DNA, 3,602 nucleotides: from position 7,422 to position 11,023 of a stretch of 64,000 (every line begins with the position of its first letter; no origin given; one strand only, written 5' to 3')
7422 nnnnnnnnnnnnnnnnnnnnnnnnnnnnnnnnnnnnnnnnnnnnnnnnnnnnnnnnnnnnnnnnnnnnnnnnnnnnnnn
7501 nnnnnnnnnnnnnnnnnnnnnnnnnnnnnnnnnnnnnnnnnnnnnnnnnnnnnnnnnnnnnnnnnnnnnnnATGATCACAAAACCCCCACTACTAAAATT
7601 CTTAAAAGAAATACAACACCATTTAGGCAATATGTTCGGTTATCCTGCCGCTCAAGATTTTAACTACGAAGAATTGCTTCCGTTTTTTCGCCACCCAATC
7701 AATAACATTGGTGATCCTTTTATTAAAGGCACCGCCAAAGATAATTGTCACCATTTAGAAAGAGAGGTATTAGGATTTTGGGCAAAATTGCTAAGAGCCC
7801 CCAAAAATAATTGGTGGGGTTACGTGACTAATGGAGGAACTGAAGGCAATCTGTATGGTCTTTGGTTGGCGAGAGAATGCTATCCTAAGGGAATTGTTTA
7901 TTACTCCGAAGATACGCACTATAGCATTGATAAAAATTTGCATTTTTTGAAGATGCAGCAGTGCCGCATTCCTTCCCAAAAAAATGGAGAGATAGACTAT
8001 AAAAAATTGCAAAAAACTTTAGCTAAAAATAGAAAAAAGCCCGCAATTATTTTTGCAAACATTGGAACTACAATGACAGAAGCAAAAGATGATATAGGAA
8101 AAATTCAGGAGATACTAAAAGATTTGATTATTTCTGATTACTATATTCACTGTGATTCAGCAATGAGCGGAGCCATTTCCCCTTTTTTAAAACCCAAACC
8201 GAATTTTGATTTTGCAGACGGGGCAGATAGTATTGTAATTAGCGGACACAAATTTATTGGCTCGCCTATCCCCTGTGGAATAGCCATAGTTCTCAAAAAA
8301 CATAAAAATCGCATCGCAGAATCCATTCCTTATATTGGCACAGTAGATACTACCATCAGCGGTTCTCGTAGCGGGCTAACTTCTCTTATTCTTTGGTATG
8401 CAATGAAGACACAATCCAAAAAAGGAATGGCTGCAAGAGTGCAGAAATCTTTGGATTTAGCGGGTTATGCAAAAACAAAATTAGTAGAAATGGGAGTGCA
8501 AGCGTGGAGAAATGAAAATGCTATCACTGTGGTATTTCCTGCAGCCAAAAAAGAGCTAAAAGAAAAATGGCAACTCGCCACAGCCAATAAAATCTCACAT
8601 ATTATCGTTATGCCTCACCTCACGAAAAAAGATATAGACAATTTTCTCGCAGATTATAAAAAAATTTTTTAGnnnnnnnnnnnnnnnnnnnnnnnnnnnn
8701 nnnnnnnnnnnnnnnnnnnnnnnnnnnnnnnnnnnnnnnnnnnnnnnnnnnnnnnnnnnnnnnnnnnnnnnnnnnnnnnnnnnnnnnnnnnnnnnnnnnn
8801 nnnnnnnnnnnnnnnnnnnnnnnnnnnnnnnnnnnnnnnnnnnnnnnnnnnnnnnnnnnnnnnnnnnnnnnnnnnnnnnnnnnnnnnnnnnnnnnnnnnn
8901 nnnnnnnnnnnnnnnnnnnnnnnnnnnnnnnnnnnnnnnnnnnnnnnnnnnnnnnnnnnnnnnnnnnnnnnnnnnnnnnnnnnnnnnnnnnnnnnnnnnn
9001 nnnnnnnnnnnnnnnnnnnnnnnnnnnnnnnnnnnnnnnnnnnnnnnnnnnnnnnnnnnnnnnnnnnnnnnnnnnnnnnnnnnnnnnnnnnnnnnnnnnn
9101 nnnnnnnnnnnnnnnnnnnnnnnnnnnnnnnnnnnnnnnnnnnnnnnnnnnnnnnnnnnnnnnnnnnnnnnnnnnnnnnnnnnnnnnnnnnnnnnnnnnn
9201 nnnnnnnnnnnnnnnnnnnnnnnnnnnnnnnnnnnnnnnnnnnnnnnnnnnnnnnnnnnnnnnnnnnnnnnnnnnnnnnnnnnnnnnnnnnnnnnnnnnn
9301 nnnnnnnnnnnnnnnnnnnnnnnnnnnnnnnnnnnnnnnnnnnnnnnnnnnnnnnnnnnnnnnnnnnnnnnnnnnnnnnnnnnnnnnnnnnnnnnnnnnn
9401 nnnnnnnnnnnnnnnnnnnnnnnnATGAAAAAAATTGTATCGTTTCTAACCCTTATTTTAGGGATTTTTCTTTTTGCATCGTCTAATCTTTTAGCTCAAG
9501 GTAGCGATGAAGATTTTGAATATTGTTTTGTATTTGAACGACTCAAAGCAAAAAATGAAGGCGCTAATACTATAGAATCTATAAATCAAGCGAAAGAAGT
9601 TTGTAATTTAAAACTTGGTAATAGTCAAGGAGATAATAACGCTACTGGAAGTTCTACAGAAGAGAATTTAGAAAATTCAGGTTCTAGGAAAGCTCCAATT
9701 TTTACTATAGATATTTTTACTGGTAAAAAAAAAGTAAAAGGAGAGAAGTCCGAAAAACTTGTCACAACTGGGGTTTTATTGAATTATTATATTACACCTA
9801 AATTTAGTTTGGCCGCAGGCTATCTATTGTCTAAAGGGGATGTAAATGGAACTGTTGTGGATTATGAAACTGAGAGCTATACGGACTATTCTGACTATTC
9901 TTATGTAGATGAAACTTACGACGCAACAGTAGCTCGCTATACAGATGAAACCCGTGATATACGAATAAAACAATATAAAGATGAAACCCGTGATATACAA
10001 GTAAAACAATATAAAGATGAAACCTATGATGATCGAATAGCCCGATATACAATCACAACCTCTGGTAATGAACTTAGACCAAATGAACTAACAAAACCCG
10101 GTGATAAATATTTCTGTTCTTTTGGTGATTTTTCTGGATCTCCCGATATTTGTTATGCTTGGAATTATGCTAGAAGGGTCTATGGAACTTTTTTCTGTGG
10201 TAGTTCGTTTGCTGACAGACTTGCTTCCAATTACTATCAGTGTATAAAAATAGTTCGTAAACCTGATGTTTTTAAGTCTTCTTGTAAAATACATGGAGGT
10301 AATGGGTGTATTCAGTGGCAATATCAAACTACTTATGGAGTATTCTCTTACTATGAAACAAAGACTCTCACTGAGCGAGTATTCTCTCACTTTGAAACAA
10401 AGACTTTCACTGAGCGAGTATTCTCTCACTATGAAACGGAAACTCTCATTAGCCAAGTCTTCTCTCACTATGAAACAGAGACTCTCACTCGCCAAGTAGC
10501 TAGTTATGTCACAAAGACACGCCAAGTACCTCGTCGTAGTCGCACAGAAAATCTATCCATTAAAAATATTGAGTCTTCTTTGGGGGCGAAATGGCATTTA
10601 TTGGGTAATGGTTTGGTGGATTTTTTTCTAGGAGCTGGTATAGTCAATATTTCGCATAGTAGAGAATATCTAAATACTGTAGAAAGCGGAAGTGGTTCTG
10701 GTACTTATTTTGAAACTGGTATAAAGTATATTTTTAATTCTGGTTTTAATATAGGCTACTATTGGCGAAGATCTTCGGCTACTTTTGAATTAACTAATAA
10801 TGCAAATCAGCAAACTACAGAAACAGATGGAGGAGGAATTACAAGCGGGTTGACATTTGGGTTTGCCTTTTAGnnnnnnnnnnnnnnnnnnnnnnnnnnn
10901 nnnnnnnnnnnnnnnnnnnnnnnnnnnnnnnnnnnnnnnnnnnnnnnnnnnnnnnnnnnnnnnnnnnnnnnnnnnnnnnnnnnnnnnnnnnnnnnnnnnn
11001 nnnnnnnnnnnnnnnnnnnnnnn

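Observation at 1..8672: Histidine decarboxylase divergently adjacent to an amine:pyruvate aminotransferase-SDR-TRAP transporter-aldehyde dehydrogenase gene cluster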

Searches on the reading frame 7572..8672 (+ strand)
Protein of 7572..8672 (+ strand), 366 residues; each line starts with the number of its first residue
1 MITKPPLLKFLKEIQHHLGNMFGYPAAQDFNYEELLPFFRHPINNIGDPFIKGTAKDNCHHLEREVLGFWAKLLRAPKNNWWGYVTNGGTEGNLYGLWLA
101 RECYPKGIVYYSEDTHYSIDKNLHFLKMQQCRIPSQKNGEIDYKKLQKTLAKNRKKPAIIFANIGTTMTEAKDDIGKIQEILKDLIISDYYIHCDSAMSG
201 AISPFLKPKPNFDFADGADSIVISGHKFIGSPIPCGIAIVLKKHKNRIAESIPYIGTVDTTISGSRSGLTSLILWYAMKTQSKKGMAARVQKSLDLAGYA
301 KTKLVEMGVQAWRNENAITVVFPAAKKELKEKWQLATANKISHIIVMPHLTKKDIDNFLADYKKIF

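Call 6: search_protein_families(library=ncbifam, proteins=[window:7572-8672:+])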
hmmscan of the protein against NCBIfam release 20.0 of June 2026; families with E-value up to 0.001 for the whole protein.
window:7572-8672:+ (366 aa): 6 families
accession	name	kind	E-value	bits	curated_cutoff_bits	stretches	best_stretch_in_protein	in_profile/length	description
NF002748.0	PRK02769.1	equivalog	6.9e-141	469.3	305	1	8-361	12-367/382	histidine decarboxylase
TIGR03812.1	tyr_de_CO2_Arch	equivalog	1.4e-40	139.4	299.4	1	44-365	46-375/375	tyrosine decarboxylase MfnA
TIGR03799.1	NOD_PanD_pyr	equivalog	6.4e-14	51.2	606.1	1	108-299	211-411/522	pyridoxal-dependent aspartate 1-decarboxylase PanP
NF052646.1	DABADecarRhbB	equivalog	7e-14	51.2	900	1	63-242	139-324/491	L-2,4-diaminobutyrate decarboxylase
TIGR01788.1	Glu-decarb-GAD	equivalog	1.5e-13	50.2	380.4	1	114-336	146-375/431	glutamate decarboxylase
NF002806.0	PRK02948.1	subfamily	0.00041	19.4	304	1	84-236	64-206/381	IscS subfamily cysteine desulfurase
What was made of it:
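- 7572..8672 (+): Group II PLP-dependent decarboxylase of the histidine decarboxylase family. NF002748, 469 bits against a cut-off of 305 (call 6).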

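Call 7: search_protein_families(library=pfam, proteins=[window:7572-8672:+])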
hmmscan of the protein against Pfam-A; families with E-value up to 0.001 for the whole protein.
window:7572-8672:+ (366 aa): 2 families
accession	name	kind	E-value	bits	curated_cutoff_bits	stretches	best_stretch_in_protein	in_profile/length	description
PF00282.25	Pyridoxal_deC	-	2.6e-21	76.2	27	1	104-308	143-357/375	Pyridoxal-dependent decarboxylase conserved domain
PF00266.25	Aminotran_5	-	0.00025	20.6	21.5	1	86-244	67-215/371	Aminotransferase class-V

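Call 11: find_homologous_proteins(query=window:7572-8672:+)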
Query window:7572-8672:+ (366 aa): 4486 proteins with E <= 0.001 among 7465 candidates; the best 120 are listed.
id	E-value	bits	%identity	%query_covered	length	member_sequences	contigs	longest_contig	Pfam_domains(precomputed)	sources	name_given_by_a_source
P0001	1.4e-251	852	100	100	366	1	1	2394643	PF00282.26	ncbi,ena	-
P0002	6.3e-213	725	89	96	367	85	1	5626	PF00282.26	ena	-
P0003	8.3e-158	543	64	97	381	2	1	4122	PF00282.26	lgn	-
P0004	2.4e-156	539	63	98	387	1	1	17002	PF00282.26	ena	-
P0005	4.8e-156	538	65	97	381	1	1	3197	PF00282.26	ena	-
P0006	6.3e-156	537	64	98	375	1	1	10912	PF00282.26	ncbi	-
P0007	1.5e-155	536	64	98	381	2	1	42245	PF00282.26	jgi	jgi:histidine decarboxylase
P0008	1.7e-155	536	63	97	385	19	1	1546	PF00282.26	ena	-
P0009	2.9e-155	535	63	98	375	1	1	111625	PF00282.26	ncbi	-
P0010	7.2e-154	530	63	97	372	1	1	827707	PF00282.26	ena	-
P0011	2.1e-153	529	63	98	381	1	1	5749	PF00282.26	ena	-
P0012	4.7e-153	528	62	99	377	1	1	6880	PF00282.26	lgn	-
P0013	1.9e-151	522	65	93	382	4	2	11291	PF00282.26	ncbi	-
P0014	2.3e-151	522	62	98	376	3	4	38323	PF00282.26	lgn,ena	-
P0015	1.6e-150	519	62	98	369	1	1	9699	PF00282.26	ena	-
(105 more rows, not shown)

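Call 12: find_encoding_contigs(protein=window:7572-8669:+, flank=10000, max_places=6)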
Protein window:7572-8669:+ (366 aa): no gene with exactly this product is on record in the collection.

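Call 13: find_encoding_contigs(protein=P0001, flank=10000, max_places=4)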
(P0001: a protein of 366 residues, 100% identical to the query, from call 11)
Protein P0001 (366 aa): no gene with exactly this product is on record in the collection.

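Call 14: find_encoding_contigs(protein=P0002, flank=10000, max_places=4)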
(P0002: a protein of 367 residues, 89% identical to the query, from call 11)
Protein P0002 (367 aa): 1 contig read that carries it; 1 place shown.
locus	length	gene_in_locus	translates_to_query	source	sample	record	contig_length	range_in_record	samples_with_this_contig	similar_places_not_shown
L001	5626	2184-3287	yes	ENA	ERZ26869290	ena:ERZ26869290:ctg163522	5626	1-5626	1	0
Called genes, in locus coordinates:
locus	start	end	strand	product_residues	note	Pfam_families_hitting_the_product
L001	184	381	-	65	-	-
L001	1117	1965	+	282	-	-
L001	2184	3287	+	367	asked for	PF00282:Pyridoxal_deC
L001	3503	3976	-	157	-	PF00892:EamA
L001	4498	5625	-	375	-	?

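Call 17: search_solved_structures(query=window:7572-8672:+, max_evalue=1e-10, show_alignments=1)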
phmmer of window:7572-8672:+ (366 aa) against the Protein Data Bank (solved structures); distinct sequences matched with E-value up to 1e-10: 12.
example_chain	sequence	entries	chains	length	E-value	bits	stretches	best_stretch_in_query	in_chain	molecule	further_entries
7erv_A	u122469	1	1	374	4.9e-92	312.1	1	22-361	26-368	Histidine decarboxylase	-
7eru_A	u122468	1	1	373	1.3e-91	310.7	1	22-361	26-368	Histidine decarboxylase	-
8jg7_A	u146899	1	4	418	4.1e-84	286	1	7-363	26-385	Serine decarboxylase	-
8jij_A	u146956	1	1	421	3.7e-83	282.9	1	16-361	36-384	Serine decarboxylase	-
8jik_A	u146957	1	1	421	3.7e-83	282.9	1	16-361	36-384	Serine decarboxylase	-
7cig_A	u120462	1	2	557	4.7e-37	131.1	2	215-339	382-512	L-methionine decarboxylase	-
7cif_A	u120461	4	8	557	4.7e-37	131.1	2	215-339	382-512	L-methionine decarboxylase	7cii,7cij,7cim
3f9t_A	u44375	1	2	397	2.2e-19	73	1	14-360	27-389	L-tyrosine decarboxylase MfnA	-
6jy1_A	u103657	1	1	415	2.6e-19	72.8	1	14-360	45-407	L-tyrosine/L-aspartate decarboxylase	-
6m4y_A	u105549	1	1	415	4.3e-19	72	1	14-360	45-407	L-tyrosine/L-aspartate decarboxylase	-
6ldr_A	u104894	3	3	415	1.7e-18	70.1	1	14-360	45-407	L-tyrosine/L-aspartate decarboxylase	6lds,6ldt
7xin_A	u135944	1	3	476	5.3e-11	45.4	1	103-300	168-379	DOPA decarboxylase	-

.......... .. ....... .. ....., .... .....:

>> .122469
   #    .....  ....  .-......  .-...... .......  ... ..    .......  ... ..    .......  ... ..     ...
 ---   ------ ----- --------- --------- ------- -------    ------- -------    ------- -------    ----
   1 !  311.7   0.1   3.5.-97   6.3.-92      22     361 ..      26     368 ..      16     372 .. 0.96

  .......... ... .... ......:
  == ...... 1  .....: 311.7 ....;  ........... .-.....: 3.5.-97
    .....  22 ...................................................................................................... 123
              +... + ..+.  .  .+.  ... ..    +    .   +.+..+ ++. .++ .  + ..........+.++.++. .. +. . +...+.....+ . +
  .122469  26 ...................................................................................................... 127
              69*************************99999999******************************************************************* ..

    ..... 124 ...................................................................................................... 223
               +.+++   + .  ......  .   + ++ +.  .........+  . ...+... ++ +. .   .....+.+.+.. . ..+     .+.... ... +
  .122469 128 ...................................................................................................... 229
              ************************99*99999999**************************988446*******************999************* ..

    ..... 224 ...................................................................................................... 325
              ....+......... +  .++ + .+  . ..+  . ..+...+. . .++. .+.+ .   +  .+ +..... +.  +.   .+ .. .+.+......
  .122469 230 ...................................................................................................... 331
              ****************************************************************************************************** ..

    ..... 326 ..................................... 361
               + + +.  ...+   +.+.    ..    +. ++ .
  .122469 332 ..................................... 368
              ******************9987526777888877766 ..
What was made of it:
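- Plant serine decarboxylases score nearly as well as bacterial HDC (286 against 312 bits, call 17).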

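Call 40: find_related_loci(query=A1, collection=metagenome_contigs, flank=10000)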
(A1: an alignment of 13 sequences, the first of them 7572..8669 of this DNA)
Query A1 (366 aa) in metagenome_contigs; peptide patterns used: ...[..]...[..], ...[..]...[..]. (x = any residue, [..] = any of these).
600 stretches matched a pattern (row limit reached: there are more); 426 encode a relative of the query (tblastn E <= 1e-3); the best 80 are kept; 80 distinct loci.
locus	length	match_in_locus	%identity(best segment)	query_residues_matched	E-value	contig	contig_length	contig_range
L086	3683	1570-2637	63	9-364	2e-166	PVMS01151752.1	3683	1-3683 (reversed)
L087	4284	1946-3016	61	7-363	3e-161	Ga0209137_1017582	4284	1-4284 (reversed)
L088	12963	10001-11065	58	7-361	9e-146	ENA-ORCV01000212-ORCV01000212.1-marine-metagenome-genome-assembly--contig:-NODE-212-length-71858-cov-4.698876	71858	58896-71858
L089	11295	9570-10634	59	7-361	3e-145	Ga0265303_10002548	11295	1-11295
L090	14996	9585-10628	60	14-361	2e-144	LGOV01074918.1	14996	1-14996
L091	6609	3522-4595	59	7-364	7e-144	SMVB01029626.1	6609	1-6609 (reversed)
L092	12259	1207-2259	57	13-363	4e-143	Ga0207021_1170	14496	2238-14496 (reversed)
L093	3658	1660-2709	57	7-356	7e-147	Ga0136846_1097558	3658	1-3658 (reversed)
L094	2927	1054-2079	57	23-364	1e-148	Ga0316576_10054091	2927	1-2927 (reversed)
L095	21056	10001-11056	57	10-361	1e-141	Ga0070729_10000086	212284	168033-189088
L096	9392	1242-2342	56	1-363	9e-142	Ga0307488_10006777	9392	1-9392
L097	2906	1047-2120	56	7-364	5e-148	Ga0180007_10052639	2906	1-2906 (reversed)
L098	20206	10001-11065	55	7-361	5e-141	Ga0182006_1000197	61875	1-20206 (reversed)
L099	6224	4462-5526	57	7-361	2e-141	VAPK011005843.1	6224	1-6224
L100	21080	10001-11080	56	4-363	3e-140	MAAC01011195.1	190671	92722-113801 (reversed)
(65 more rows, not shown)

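Call 50: list_cluster_members(proteins=[P0001, P0121, P0241, P0123, P0125, P0002, P0122])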
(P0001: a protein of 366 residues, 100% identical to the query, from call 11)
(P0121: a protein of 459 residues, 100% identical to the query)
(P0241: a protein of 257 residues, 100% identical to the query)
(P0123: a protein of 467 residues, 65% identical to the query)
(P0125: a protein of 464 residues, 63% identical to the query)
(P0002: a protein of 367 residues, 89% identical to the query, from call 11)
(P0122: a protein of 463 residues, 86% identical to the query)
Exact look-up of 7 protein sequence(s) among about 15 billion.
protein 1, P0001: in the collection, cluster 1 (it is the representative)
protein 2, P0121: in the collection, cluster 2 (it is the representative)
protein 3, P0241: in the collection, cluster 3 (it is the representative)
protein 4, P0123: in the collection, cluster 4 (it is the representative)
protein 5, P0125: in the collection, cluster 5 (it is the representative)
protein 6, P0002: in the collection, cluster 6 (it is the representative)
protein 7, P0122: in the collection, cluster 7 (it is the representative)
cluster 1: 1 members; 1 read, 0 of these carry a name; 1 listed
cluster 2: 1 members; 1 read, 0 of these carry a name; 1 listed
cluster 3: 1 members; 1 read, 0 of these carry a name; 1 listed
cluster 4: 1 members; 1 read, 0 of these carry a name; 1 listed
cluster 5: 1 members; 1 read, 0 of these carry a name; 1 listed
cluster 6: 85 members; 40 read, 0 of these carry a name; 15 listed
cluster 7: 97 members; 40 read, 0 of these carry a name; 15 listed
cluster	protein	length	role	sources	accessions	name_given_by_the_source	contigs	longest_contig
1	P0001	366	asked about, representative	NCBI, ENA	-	-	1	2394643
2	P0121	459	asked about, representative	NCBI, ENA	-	-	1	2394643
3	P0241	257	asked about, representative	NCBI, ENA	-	-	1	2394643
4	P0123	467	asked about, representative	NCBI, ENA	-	-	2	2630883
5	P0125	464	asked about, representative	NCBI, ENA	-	-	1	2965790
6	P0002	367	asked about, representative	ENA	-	-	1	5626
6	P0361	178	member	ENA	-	-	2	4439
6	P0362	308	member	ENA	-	-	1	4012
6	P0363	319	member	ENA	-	-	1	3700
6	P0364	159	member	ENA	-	-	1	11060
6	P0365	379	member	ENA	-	-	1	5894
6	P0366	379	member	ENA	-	-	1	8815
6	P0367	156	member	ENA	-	-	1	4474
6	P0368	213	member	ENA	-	-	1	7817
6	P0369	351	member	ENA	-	-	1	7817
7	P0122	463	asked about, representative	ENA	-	-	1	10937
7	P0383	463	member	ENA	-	-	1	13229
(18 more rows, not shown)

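Call 51: find_encoding_contigs(protein=P0383, flank=10000, max_places=3)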
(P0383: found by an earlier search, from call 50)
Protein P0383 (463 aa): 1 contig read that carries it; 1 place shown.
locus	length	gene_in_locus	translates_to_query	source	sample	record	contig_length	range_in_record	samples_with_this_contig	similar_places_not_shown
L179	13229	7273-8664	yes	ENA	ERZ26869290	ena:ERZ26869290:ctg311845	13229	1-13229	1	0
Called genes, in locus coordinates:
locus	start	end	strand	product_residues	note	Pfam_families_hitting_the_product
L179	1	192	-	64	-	?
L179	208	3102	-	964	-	PF16177:ACAS_N, PF00501:AMP-binding, PF13193:AMP-binding_C, PF08240:ADH_N, PF00107:ADH_zinc_N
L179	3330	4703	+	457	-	PF03315:SDH_beta, PF03313:SDH_alpha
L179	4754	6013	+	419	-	PF02086:MethyltransfD12 (faint), PF01555:N6_N4_Mtase, PF10544:T5orf172, PF13455:MUG113 (weak)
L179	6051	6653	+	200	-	PF01914:MarC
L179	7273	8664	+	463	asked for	PF00202:Aminotran_3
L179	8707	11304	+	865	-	PF02384:N6_Mtase, PF01170:UPF0020 (faint), PF07669:Eco57I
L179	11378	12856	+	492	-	PF00171:Aldedh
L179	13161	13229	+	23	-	?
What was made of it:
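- The AT/ALDH junction is an insertion hot spot that also receives a restriction-modification gene (call 51), so the TRAP cassette may be unrelated cargo. A restriction-modification gene occupies the same AT/ALDH junction in L179 (call 51).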

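Call 52: find_encoding_contigs(protein=P0366, flank=10000, max_places=3)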
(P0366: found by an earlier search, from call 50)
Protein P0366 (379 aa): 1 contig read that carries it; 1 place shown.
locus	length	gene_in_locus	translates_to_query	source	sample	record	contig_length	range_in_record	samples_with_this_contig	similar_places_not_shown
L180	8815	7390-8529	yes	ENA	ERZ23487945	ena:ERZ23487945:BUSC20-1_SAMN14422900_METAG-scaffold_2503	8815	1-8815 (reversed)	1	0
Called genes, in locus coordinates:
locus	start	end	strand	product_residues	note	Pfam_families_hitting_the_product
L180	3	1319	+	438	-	?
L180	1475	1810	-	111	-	PF00893:Multi_Drug_Res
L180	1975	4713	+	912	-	PF20464:MmeI_N, PF20465:MmeI_hel, PF20473:MmeI_Mtase, PF07669:Eco57I (weak), PF20466:MmeI_TRD, PF20467:MmeI_C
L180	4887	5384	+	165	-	-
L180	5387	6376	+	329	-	PF18144:SMODS (weak)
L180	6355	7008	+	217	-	PF02810:SEC-C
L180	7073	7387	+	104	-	PF10543:ORF6N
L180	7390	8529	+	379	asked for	PF00282:Pyridoxal_deC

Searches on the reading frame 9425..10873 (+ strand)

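Call 7: search_protein_families(library=pfam, proteins=[window:9425-10873:+])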
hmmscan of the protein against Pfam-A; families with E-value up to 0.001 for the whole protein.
window:9425-10873:+ (482 aa): 1 family
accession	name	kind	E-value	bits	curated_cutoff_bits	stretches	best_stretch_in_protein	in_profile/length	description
PF13505.12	OMP_b-brl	-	4.2e-05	24.2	28.7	1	373-463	76-158/175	Outer membrane protein beta-barrel domain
